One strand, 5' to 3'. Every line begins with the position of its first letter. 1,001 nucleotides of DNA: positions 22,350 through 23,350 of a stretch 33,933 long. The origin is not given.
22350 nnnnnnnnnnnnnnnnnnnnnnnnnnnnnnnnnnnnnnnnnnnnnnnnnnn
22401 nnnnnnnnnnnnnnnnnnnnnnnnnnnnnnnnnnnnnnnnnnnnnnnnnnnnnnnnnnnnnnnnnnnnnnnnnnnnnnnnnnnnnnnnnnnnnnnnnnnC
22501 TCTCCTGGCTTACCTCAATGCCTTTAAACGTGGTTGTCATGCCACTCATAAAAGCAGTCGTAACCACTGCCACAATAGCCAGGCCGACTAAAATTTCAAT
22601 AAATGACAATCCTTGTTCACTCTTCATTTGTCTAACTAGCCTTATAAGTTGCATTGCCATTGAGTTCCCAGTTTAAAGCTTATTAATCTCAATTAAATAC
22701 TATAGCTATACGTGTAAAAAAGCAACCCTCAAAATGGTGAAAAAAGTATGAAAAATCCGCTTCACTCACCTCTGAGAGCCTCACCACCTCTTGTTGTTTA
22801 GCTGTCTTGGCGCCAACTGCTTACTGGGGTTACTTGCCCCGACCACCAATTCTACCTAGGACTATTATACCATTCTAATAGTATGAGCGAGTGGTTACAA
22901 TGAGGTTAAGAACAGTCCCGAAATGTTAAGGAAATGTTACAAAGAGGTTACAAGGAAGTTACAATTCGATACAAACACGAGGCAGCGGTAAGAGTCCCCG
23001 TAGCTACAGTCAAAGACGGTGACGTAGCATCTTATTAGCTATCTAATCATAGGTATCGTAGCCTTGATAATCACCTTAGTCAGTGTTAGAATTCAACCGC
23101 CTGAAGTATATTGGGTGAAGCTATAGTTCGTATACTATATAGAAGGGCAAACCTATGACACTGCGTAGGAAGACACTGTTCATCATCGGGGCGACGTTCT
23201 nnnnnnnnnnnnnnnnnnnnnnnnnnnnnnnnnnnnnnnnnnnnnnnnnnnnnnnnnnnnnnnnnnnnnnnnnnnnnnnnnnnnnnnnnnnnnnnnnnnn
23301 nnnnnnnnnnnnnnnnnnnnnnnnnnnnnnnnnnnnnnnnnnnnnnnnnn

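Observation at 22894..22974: Array 1: seven-unit repeat array in the divergent pilin/kinase intergenic region, with the proximal unit acting as a -35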

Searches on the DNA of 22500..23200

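Call 29: search_rna_families(source=window, start=22500, end=23200, threshold=evalue, max_evalue=1)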
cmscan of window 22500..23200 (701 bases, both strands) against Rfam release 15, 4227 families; matches with E-value up to 1: 0.
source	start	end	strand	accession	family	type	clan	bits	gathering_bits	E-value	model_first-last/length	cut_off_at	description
